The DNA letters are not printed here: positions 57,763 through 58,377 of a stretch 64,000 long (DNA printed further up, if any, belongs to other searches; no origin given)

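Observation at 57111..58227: Orphan ParA/MinD-type ATPase with a translationally coupled small acidic partner and no ParB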

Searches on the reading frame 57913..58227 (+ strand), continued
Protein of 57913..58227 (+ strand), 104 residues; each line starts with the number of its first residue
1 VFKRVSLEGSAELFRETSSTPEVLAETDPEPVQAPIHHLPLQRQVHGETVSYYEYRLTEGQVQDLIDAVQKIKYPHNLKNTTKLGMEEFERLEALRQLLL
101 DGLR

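Call 40: search_protein_families(library=pfam, proteins=[L010:4227-5096:-, L009:3754-4425:-, L009:6542-6862:+], max_evalue=0.01)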
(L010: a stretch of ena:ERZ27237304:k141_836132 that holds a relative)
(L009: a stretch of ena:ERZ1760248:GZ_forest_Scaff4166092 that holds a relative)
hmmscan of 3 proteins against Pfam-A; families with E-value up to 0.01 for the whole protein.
L010:4227-5096:- (289 aa): 12 families
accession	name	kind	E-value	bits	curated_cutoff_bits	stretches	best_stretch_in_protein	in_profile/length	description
PF13432.12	TPR_16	-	1.6e-10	41.6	32.7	2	26-78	12-64/65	Tetratricopeptide repeat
PF07719.23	TPR_2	-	9.3e-09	35.2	27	1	48-78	4-34/34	Tetratricopeptide repeat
PF00515.34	TPR_1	-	2.1e-08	34.1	27.8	1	47-78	3-34/34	Tetratricopeptide repeat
PF13428.12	TPR_14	-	9.6e-07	29.3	23.5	1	48-88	4-44/44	Tetratricopeptide repeat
PF14559.12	TPR_19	-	1.3e-06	29.1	25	1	55-89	1-35/68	Tetratricopeptide repeat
PF13414.12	TPR_11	-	5e-06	26.6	26.8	1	52-85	1-34/42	TPR repeat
PF13424.12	TPR_12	-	2.1e-05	25.1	30.1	1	21-74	13-74/77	Tetratricopeptide repeat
PF13181.12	TPR_8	-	2.8e-05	24.4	25.7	1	48-77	4-33/34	Tetratricopeptide repeat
PF13431.12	TPR_17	-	0.00018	21.9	24.4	0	36-66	4-34/34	Tetratricopeptide repeat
PF13374.12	TPR_10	-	0.00061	20.2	27.5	1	47-74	4-31/42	Tetratricopeptide repeat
PF23914.1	TPR_CcmH_CycH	-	0.0035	17.6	42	1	41-117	46-121/158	Cytochrome c-type biogenesis protein H TPR domain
PF09976.15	TPR_21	-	0.0057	16.9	25.5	0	28-87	130-185/193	Tetratricopeptide repeat-like domain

L009:3754-4425:- (223 aa): 1 family
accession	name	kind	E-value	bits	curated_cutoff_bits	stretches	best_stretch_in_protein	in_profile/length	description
PF02674.22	Colicin_V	-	3.7e-05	24.2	29.3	1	3-113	1-117/144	Colicin V production protein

L009:6542-6862:+ (106 aa): 0 families

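Call 42: search_protein_families(library=ncbifam, proteins=[L013:4410-5126:-], max_evalue=1)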
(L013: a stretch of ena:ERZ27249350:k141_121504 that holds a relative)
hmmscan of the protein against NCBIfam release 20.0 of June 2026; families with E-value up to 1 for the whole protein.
L013:4410-5126:- (238 aa): 0 families

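Call 45: search_protein_families(library=pfam, alignment_id=A3, max_evalue=1)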
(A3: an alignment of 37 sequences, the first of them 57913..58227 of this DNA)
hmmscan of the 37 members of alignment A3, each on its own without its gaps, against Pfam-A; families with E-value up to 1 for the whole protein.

A. member 1, window:57913-58227:+ (104 aa): 1 family
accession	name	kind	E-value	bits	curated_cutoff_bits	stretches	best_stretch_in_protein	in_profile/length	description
PF20083.4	DUF6477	-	0.032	14.7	25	1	63-99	2-38/97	Family of unknown function (DUF6477)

B. families by the number of members that match (of 37 scanned): 8 families
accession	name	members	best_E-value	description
PF20083.4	DUF6477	4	0.013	Family of unknown function (DUF6477)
PF06213.17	CobT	1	0.029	Cobalamin biosynthesis protein CobT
PF07527.18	Hairy_orange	1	0.06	Hairy Orange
PF23791.1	DUF7173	1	0.1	Family of unknown function (DUF7173)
PF01816.23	LRV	1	0.18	Leucine rich repeat variant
PF22262.2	DUF6950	1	0.2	Domain of unknown function (DUF6950)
PF08015.16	Pheromone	1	0.37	Fungal mating-type pheromone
PF22812.1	CR_prot_dom_plant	1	0.55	Plant cysteine-rich protein domain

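Call 61: predict_structure(alignment_id=A3)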
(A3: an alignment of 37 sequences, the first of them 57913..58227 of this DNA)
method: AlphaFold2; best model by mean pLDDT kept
length: 104 residues; sequences in the alignment: 37
mean_pLDDT: 73.0   pTM: 0.43
mean pLDDT of the five models: 73.0, 73.0, 72.7, 70.8, 70.5
residues with pLDDT >= 90: 28; 70-90: 24; 50-70: 48; < 50: 4
segments of 3 or more residues with pLDDT < 50: none
pLDDT, mean of each block of 10 residues (from residue 1): 58 57 53 58 62 91 92 78 82 94 85
secondary structure, 60 per line:
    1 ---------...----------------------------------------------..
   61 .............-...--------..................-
elements in order: H59-73 H86-103

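Call 64: fold_search(model_id=the predicted structure, library=pdb)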
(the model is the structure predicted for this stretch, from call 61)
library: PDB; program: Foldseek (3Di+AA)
matches with E <= 10: 10; with E <= 0.001: 0
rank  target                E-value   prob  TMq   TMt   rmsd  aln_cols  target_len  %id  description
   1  9flg_MODEL_1_A        2.6e+00  0.09  0.25  0.20  23.0        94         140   18  Solution NMR structure of the Delta60 domain of the hepatitis delta virus small antigen SHDAg (released 2025-04-16)
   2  9e2g_2G               2.7e+00  0.03  0.16  0.11  49.4       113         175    9  Cryo-EM structure of 48 nm repeat of microtubule doublet from T. brucei flagellum (released 2025-03-12)
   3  5fhx_A                5.8e+00  0.08  0.19  0.17   9.5        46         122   24  CRYSTAL STRUCTURE OF CODV IN COMPLEX WITH IL4 AT 2.55 Ang. RESOLUTION. (released 2016-03-30)
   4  3cq4_B                5.8e+00  0.06  0.18  0.06  12.2        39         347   28  Histidinol-phosphate aminotransferase from Corynebacterium glutamicum (released 2008-07-01)
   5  8pk0_d                5.8e+00  0.02  0.15  0.07  24.8        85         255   13  human mitoribosomal large subunit assembly intermediate 1 with GTPBP10-GTPBP7 (released 2023-12-13)
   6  9g9g_B                7.6e+00  0.07  0.22  0.18   6.8        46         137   17  CryoEM structure of Enterococcus italicus Csm-crRNA-CTR1 complex (4.3) bound to AMPNPP (released 2025-01-29)
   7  1puf_A                8.1e+00  0.03  0.18  0.23  12.0        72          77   11  Crystal Structure of HoxA9 and Pbx1 homeodomains bound to DNA (released 2003-09-02)
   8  1iti_MODEL_1_A        8.7e+00  0.03  0.18  0.14  11.3        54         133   18  THE HIGH RESOLUTION THREE-DIMENSIONAL SOLUTION STRUCTURE OF HUMAN INTERLEUKIN-4 DETERMINED BY MULTI-DIMENSIONA (released 1993-07-15)
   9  7w5z_M                9.3e+00  0.02  0.16  0.09  16.5        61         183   21  Cryo-EM structure of Tetrahymena thermophila mitochondrial complex IV, composite dimer model (released 2022-04-06)
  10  2da1_MODEL_1_A        9.9e+00  0.03  0.21  0.28  11.6        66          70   14  Solution structure of the first homeobox domain of AT-binding transcription factor 1 (ATBF1) (released 2006-06-13)

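Call 71: find_homologous_proteins(query=P0161, max_evalue=0.001)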
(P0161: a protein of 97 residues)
Query P0161 (97 aa): 7 proteins with E <= 0.001 among 58 candidates.
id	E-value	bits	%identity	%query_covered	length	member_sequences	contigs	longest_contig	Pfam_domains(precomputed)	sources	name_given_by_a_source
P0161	3.2e-54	199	100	100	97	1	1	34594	-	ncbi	-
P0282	2.7e-26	109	66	100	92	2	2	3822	-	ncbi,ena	-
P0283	4.0e-24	102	63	100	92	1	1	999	-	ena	-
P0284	1.7e-23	100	62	100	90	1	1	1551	-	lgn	-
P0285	2.5e-23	100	60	97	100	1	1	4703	-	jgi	jgi:hypothetical protein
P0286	7.7e-23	98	63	93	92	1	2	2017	-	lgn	-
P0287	9.6e-21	92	57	100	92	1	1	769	-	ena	-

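Call 72: find_encoding_contigs(protein=P0161, flank=8000, max_places=2)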
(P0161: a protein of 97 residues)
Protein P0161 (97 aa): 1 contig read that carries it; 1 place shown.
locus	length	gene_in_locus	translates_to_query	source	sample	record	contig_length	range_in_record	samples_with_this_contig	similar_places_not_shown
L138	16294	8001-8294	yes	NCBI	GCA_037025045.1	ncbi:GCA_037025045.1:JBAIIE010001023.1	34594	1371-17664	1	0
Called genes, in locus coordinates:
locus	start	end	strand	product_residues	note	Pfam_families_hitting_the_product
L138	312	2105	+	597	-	PF01590:GAF, PF13185:GAF_2, PF13492:GAF_3, PF17853:GGDEF_2, PF13556:HTH_30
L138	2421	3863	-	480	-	PF03951:Gln-synt_N, PF00120:Gln-synt_C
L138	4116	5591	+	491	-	PF00909:Ammonium_transp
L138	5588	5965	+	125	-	PF00543:P-II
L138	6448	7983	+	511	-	-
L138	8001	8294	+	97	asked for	-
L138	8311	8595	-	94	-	-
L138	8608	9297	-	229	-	-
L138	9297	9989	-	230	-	PF00033:Cytochrome_B, PF13631:Cytochrom_B_N_2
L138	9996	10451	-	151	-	PF00355:Rieske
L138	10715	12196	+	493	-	PF01943:Polysacc_synt, PF13440:Polysacc_synt_3 (weak), PF03023:MurJ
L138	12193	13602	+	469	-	PF13727:CoA_binding_3, PF02397:Bac_transf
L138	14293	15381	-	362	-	PF00817:IMS, PF11798:IMS_HHH (weak), PF11799:IMS_C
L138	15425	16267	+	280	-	PF01497:Peripla_BP_2 (weak)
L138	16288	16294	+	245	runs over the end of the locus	PF00483:NTP_transferase, PF12804:NTP_transf_3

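Call 73: find_encoding_contigs(protein=P0285, flank=5000, max_places=2)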
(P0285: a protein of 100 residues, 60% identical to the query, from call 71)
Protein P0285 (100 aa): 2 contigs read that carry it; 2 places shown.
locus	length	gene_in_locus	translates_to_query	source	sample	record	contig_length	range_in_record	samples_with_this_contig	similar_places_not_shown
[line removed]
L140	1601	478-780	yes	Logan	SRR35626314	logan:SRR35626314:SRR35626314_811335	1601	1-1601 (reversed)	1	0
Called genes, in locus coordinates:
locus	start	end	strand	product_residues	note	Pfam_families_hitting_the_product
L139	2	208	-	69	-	?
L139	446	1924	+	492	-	PF00909:Ammonium_transp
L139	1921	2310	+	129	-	PF00543:P-II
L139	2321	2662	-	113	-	PF00085:Thioredoxin, PF13899:Thioredoxin_7 (faint), PF13098:Thioredoxin_2 (weak), PF13905:Thioredoxin_8 (faint)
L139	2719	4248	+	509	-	-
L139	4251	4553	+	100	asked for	-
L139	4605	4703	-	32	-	?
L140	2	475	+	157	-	?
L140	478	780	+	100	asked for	-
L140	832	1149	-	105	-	-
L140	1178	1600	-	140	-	?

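Call 74: search_solved_structures(query=L138:6448-7983:+, max_evalue=1, show_alignments=1)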
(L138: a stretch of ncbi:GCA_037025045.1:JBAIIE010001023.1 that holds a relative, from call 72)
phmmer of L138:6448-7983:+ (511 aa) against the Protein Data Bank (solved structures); distinct sequences matched with E-value up to 1: 0.

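Call 78: search_dna_similar(query=window:57913-58227:+, collection=plasmids, mode=protein, max_evalue=0.01)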
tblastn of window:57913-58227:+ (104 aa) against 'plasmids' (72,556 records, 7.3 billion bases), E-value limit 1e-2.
No match.

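Call 79: search_dna_similar(query=window:57913-58227:+, collection=phages, mode=protein, max_evalue=0.01)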
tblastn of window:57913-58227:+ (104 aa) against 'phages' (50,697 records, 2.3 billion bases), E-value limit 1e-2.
No match.

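Call 80: search_protein_families(library=padloc, proteins=[window:57913-58227:+], max_evalue=0.01)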
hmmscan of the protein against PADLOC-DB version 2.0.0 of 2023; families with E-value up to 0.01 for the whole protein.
window:57913-58227:+ (104 aa): 0 families
